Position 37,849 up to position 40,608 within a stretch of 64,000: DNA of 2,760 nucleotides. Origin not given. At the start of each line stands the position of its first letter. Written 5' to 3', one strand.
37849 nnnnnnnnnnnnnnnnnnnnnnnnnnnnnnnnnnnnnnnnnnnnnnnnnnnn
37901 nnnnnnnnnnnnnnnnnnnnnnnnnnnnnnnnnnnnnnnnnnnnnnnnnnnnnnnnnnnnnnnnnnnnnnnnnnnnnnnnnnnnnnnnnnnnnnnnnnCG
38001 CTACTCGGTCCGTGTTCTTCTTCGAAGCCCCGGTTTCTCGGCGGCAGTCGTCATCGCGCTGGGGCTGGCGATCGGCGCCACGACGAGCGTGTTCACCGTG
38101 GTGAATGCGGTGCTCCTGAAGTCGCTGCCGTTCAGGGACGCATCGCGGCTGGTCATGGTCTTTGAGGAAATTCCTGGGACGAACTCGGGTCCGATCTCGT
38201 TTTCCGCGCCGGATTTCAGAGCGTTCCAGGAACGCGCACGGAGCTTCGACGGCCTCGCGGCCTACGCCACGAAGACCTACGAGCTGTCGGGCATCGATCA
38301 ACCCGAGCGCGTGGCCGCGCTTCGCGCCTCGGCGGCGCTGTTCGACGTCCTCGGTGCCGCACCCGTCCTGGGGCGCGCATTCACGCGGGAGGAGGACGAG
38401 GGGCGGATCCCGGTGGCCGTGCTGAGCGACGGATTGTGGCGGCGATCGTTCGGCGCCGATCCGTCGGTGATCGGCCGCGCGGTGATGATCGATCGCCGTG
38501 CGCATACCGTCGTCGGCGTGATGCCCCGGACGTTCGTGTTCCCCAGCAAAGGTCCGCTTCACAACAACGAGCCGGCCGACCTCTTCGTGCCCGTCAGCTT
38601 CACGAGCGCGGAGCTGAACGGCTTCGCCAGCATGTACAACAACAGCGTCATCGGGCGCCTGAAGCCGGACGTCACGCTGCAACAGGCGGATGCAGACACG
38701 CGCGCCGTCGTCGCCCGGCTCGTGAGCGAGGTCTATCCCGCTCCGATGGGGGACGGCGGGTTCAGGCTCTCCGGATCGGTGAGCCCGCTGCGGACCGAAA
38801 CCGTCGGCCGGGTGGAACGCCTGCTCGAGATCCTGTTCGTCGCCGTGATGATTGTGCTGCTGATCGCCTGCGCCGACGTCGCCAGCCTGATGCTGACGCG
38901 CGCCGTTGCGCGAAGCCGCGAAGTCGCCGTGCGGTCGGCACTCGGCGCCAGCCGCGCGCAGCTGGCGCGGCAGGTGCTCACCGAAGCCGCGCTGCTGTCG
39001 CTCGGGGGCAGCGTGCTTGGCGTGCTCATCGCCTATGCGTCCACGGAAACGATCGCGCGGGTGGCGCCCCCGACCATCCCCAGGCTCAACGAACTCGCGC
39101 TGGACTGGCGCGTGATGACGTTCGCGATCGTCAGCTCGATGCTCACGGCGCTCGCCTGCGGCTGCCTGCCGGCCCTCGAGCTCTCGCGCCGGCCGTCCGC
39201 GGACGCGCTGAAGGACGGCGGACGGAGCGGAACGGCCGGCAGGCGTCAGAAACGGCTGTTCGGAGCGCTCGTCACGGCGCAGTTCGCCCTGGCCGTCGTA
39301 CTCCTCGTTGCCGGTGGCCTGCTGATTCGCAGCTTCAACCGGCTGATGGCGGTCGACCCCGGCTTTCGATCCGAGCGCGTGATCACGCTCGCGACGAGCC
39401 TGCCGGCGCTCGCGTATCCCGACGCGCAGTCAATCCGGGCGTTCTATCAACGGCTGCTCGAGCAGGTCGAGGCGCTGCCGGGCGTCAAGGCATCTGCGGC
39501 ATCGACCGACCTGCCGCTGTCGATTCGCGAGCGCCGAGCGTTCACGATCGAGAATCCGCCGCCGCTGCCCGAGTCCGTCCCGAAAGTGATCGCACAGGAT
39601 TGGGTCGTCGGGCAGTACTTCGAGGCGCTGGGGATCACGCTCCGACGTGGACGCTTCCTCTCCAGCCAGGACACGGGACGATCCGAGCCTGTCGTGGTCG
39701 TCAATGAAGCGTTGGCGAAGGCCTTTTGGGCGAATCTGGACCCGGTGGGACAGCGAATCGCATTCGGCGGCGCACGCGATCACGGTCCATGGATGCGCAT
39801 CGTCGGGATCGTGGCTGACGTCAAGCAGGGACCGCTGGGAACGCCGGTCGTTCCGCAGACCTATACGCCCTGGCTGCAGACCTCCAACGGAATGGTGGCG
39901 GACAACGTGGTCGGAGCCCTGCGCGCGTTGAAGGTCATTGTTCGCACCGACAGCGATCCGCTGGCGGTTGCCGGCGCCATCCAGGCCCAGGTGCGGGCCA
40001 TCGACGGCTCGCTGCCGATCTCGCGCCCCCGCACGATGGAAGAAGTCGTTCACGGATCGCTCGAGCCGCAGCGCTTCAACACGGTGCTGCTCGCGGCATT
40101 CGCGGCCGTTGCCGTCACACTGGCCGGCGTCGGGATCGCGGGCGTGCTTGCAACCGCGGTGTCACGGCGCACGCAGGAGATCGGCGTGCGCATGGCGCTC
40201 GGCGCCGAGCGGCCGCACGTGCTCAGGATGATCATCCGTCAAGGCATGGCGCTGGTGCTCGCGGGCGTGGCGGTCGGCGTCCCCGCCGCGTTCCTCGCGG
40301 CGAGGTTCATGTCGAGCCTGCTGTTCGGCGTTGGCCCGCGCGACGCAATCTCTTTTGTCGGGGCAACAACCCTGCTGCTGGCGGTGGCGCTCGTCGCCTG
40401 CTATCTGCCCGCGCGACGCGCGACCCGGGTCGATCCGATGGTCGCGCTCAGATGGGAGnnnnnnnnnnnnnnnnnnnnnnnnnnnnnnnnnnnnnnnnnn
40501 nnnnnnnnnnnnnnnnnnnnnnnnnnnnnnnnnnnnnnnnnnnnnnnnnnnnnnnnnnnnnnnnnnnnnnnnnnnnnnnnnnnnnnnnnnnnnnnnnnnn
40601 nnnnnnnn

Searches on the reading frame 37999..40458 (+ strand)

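Call 102: search_protein_families(library=pfam, proteins=[window:37999-40458:+], max_evalue=0.0001)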
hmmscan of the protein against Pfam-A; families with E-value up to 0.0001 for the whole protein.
window:37999-40458:+ (820 aa): 2 families
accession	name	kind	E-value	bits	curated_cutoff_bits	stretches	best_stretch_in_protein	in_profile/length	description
PF12704.14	MacB_PCD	-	2e-35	123.4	27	2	14-236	1-206/207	MacB-like periplasmic core domain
PF02687.27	FtsX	-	4.9e-27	94.8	25.5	2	700-813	2-120/120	FtsX-like permease C-terminal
